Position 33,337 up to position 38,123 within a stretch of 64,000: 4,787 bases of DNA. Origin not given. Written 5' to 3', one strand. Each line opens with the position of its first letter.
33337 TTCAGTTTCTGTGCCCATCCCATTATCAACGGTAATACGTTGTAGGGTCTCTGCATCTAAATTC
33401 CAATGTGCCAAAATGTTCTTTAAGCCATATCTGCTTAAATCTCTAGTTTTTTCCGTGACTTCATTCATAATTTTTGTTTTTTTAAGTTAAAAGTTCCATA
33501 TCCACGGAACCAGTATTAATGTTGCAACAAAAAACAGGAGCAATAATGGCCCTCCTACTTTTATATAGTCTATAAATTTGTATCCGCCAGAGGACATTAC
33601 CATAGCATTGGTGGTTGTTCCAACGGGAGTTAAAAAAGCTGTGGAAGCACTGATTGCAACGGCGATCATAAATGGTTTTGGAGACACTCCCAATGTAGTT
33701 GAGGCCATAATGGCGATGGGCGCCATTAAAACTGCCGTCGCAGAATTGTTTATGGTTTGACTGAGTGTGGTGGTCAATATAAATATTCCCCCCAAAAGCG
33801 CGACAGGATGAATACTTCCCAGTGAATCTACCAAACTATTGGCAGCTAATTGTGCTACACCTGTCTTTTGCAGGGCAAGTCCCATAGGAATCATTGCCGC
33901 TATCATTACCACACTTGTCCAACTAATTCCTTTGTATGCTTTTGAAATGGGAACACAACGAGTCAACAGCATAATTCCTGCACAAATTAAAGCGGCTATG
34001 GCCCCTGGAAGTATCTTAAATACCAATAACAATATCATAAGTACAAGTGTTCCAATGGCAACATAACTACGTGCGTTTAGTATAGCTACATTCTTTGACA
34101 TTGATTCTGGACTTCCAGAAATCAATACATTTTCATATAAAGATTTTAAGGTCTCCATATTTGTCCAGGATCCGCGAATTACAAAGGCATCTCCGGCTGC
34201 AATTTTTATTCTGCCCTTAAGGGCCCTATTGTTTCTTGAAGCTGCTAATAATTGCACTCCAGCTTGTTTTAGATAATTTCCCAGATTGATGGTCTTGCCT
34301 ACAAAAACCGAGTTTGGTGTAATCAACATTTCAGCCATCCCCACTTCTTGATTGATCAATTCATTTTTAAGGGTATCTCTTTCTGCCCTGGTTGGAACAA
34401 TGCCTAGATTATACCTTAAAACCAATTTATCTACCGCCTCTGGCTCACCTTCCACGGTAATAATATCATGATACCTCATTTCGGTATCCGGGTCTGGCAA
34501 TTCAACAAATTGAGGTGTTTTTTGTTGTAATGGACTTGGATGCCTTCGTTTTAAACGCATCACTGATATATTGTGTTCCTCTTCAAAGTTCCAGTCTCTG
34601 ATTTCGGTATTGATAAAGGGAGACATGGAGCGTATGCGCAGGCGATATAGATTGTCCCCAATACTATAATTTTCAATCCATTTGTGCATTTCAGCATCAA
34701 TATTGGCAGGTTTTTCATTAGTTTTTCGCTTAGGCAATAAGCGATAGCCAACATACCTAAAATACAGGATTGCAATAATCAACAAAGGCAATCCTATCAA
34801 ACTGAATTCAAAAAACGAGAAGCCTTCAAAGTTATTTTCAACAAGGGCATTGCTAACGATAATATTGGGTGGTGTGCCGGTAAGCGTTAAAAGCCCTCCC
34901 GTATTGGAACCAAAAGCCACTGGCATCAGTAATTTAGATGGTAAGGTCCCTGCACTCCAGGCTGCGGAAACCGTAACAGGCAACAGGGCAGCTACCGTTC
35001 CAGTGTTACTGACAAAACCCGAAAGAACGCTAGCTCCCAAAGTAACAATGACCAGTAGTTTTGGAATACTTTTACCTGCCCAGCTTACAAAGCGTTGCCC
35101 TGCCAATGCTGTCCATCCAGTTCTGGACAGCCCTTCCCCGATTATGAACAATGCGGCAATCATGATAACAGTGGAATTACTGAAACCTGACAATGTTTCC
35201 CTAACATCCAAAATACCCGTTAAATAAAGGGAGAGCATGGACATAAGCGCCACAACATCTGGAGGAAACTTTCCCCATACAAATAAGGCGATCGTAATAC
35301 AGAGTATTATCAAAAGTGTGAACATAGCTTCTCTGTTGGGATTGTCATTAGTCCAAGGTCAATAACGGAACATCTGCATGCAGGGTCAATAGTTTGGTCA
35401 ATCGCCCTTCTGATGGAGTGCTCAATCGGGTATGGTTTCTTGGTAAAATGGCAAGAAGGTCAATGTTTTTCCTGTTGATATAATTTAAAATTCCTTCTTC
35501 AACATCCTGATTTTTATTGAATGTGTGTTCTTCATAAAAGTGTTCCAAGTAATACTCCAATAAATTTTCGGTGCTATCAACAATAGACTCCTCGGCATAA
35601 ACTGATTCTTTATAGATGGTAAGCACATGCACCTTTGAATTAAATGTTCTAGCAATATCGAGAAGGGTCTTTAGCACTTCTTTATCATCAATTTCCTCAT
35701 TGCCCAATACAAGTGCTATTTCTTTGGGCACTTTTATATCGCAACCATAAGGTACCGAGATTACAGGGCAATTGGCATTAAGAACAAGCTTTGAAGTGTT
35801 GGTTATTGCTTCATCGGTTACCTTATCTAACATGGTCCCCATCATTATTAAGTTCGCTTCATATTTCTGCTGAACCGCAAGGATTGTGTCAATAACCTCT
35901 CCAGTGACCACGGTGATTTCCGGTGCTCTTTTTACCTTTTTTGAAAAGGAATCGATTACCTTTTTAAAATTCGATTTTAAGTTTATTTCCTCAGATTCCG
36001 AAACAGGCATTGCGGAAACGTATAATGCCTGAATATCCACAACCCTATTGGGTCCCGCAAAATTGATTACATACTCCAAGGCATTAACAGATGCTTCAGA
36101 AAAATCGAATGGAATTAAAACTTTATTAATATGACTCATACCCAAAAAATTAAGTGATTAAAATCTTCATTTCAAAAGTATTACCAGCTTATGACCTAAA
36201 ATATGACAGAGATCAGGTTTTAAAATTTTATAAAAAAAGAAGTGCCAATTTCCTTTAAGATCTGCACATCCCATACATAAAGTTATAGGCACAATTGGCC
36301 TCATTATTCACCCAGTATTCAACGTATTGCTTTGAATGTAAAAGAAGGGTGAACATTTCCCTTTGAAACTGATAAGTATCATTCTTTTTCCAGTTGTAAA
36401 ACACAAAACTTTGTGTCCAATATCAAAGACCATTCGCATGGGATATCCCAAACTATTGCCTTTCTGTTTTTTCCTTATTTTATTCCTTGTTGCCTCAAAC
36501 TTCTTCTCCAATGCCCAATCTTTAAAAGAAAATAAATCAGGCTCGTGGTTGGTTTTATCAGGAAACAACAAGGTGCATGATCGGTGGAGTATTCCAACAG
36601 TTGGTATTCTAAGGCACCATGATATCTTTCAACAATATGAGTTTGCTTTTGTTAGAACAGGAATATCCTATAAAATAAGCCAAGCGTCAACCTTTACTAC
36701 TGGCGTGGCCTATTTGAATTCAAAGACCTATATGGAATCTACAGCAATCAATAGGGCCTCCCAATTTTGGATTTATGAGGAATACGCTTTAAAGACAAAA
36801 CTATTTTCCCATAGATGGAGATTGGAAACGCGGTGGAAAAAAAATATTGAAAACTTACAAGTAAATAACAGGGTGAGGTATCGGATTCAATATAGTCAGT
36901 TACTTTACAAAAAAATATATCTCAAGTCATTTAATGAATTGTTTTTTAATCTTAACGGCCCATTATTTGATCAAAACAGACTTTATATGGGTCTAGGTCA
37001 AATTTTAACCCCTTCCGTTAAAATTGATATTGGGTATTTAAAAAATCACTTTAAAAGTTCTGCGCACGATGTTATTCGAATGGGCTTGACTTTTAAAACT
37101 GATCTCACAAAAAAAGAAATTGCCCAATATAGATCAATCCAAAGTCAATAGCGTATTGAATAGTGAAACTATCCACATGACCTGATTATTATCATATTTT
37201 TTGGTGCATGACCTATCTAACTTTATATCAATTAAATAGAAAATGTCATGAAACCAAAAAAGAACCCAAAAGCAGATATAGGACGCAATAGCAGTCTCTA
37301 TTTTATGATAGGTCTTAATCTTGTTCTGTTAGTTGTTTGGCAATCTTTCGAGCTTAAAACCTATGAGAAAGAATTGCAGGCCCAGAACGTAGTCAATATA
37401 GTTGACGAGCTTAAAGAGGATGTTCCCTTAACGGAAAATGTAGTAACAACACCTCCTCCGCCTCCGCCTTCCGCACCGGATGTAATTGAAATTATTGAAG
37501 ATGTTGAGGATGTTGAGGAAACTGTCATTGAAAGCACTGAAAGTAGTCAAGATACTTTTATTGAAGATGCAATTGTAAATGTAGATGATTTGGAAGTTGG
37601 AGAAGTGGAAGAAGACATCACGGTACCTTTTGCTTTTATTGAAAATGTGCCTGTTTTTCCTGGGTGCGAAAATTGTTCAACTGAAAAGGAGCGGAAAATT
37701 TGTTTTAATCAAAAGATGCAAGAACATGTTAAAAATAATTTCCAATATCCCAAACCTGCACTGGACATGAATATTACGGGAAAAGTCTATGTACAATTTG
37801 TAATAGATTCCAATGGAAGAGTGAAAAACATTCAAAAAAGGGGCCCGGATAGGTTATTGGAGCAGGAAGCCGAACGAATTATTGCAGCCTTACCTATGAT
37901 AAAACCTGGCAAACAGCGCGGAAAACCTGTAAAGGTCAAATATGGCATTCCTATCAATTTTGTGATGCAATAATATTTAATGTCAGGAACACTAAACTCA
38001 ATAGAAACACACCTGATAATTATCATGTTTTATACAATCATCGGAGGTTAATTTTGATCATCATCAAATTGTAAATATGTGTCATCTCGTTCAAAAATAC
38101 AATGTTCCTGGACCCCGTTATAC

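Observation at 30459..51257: Oriented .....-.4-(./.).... box at fixed distance from -7 elements at seven promoters: a candidate Crp/Fnr regulon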

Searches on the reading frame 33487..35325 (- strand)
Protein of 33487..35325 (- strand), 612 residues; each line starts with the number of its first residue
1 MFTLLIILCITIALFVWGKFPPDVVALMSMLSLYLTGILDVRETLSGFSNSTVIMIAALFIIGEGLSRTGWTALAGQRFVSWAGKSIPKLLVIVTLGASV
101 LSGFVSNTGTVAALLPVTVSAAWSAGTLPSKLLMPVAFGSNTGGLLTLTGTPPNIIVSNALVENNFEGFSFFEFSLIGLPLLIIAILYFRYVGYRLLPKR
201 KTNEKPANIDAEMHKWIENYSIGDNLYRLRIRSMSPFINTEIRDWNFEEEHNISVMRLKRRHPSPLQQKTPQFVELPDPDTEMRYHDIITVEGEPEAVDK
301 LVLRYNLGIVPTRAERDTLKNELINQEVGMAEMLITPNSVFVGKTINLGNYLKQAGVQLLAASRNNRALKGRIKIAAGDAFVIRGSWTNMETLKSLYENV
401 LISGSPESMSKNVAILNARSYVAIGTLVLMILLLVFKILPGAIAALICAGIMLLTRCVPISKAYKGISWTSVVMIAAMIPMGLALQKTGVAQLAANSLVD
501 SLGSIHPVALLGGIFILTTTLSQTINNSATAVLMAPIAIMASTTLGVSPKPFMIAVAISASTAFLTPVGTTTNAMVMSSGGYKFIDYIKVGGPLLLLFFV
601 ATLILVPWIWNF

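Call 6: search_protein_families(library=pfam, proteins=[window:33487-35325:-])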
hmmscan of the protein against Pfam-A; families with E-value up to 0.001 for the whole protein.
window:33487-35325:- (612 aa): 3 families
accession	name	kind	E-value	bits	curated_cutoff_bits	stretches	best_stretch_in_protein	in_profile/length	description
PF03600.22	CitMHS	-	4.4e-84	282.9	31.9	2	12-543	1-319/336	Citrate transporter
PF00939.25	Na_sulph_symp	-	1.9e-22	80.3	27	3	424-611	273-467/472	Sodium:sulfate symporter transmembrane region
PF02080.26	TrkA_C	-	7.5e-15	55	27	2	226-301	1-66/71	TrkA-C domain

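Call 56: search_protein_families(library=ncbifam, proteins=[window:33487-35325:-], max_evalue=0.00001)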
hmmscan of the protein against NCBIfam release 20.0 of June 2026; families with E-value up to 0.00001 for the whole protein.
window:33487-35325:- (612 aa): 2 families
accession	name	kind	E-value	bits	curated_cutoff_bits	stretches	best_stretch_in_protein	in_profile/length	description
TIGR00785.1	dass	subfamily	3e-46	158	198.6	2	3-214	12-239/444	DASS family sodium-coupled anion symporter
NF040989.1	MamN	equivalog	1.2e-08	34.2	500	1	30-191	36-195/437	magnetosome biogenesis transporter MamN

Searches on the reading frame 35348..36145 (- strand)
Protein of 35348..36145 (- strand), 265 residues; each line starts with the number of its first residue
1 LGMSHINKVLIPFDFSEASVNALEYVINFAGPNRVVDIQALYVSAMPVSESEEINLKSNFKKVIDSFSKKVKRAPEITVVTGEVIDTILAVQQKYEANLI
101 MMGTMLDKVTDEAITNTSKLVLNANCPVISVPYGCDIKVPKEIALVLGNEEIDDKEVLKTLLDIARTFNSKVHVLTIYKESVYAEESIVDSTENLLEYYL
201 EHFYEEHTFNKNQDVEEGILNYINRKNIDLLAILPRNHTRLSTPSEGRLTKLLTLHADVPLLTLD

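Call 6: search_protein_families(library=pfam, proteins=[window:35348-36145:-])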
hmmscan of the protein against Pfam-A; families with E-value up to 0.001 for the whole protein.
window:35348-36145:- (265 aa): 1 family
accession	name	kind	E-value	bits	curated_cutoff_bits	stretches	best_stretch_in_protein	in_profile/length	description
PF00582.32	Usp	-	2.2e-16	61.1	24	1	7-131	3-140/141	Universal stress protein family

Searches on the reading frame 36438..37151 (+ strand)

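Call 6: search_protein_families(library=pfam, proteins=[window:36438-37151:+])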
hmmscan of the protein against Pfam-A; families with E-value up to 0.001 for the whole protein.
window:36438-37151:+ (237 aa): 1 family
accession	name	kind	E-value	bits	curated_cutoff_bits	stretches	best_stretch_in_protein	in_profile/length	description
PF10677.15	DUF2490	-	2.1e-32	112.8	29.8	1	35-211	2-183/186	Protein of unknown function (DUF2490)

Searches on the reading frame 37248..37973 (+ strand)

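Call 6: search_protein_families(library=pfam, proteins=[window:37248-37973:+])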
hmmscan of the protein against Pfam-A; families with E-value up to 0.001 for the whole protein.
window:37248-37973:+ (241 aa): 1 family
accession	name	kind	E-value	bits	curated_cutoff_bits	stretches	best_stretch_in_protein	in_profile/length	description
PF03544.19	TonB_C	-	1.9e-15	57.5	24.6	1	164-239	2-78/79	Gram-negative bacterial TonB protein C-terminal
